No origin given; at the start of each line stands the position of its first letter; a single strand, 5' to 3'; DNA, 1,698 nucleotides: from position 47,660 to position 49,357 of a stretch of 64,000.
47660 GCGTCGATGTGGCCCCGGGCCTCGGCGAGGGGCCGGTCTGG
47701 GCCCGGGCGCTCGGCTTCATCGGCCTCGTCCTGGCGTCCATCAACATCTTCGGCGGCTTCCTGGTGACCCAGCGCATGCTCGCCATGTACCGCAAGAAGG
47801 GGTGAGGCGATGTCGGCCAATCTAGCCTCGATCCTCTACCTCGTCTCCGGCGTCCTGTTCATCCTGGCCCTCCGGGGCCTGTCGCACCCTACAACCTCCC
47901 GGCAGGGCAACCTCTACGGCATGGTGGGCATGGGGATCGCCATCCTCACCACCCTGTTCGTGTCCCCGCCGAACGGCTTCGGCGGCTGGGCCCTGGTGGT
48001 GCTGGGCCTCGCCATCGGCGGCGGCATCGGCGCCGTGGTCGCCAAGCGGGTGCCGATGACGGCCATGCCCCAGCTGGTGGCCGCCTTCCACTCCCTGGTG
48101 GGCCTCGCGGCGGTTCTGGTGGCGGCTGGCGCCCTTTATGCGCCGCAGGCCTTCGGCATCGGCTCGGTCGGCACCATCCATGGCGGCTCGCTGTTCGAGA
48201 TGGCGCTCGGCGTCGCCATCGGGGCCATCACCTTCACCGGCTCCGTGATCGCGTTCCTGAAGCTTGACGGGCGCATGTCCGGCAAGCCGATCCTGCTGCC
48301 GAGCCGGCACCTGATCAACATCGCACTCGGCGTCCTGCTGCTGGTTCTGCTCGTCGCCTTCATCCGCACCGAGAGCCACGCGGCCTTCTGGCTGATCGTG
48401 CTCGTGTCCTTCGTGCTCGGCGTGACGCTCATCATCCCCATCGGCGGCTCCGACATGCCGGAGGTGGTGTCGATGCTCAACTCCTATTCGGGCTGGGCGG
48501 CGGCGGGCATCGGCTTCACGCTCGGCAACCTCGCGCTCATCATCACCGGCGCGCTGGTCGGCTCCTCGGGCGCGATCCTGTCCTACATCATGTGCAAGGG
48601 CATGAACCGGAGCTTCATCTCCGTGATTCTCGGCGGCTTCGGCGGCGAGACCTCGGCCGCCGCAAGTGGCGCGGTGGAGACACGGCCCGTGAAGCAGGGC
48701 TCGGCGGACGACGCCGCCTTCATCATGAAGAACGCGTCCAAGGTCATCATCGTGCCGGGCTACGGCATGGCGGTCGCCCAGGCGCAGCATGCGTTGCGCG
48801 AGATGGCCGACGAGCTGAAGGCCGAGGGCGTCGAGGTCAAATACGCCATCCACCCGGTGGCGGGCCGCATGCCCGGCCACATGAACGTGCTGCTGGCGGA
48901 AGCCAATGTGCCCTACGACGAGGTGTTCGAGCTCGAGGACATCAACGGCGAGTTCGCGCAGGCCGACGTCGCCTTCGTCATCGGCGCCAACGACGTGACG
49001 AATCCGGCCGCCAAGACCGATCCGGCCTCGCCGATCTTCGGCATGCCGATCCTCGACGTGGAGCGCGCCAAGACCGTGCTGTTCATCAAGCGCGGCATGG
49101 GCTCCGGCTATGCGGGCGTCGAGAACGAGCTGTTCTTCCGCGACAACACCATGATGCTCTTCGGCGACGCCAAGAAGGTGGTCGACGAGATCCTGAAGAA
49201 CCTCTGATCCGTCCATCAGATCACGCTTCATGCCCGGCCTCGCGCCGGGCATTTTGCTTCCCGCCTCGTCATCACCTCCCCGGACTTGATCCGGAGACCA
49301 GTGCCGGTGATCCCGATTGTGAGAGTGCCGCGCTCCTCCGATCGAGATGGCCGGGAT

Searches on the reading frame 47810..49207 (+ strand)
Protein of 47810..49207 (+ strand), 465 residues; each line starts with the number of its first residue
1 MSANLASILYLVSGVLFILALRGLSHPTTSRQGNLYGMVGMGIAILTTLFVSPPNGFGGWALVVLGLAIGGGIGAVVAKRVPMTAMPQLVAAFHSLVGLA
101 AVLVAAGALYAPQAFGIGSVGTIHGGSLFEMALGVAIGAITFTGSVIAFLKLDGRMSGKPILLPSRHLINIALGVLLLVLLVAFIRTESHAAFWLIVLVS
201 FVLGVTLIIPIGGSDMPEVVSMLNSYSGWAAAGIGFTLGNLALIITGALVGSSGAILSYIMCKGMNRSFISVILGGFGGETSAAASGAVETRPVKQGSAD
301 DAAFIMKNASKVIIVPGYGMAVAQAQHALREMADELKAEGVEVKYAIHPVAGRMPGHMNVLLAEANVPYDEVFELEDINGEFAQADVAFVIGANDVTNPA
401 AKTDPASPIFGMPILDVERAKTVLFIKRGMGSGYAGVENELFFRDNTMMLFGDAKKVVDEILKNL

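Call 56: search_protein_families(library=pfam, proteins=[window:47810-49207:+], max_evalue=0.0001)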
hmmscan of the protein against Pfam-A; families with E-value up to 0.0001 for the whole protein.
window:47810-49207:+ (465 aa): 1 family
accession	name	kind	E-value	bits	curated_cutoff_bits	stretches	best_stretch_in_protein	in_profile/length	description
PF02233.22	PNTB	-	4.7e-195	649.3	31.7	1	7-463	2-455/456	NAD(P) transhydrogenase beta subunit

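Call 57: list_cluster_members(proteins=[window:47810-49207:+, P0001, window:4975-6648:+, window:9953-12040:+, window:3479-4933:+, window:44418-45716:+, window:13923-15281:+, window:12732-13910:+])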
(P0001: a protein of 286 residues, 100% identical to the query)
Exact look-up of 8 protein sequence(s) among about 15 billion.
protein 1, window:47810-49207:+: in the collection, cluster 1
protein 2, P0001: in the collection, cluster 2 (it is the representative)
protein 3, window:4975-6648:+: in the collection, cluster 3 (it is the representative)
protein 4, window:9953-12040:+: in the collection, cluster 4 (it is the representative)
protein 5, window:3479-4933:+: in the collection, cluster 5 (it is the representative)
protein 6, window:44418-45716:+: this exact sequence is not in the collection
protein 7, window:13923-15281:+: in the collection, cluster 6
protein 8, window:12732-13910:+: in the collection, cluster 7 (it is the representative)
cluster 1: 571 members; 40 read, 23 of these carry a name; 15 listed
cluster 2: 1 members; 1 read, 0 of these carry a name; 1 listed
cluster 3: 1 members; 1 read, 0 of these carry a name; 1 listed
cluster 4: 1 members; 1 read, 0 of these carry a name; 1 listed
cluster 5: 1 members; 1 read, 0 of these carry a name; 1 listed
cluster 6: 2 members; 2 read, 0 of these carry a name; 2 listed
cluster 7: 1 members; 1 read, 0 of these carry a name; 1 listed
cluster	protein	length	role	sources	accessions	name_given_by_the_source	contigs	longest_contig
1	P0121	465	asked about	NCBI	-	-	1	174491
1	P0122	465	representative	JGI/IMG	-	NAD(P) transhydrogenase subunit beta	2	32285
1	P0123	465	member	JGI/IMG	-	NAD(P) transhydrogenase subunit beta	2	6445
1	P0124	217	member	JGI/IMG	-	YjbE family integral membrane protein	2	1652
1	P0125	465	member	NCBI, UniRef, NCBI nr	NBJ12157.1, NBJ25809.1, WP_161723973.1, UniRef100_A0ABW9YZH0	NAD(P)(+) transhydrogenase (Re/Si-specific) subunit beta [Microvirga arsenatis] | NAD(P) transhydrogenase subunit beta n=1 Tax=Microvirga arsenatis TaxID=2692265 ...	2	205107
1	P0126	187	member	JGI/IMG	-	YjbE family integral membrane protein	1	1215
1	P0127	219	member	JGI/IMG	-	YjbE family integral membrane protein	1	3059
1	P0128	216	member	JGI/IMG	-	YjbE family integral membrane protein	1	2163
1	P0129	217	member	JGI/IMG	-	YjbE family integral membrane protein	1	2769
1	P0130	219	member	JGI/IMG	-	YjbE family integral membrane protein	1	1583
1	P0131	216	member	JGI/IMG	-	YjbE family integral membrane protein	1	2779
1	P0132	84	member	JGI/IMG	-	predicted tellurium resistance membrane protein TerC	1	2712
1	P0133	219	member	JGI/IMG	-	YjbE family integral membrane protein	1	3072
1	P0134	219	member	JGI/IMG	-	YjbE family integral membrane protein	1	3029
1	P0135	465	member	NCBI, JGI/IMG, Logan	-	NAD(P) transhydrogenase subunit beta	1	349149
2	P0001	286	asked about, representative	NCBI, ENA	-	-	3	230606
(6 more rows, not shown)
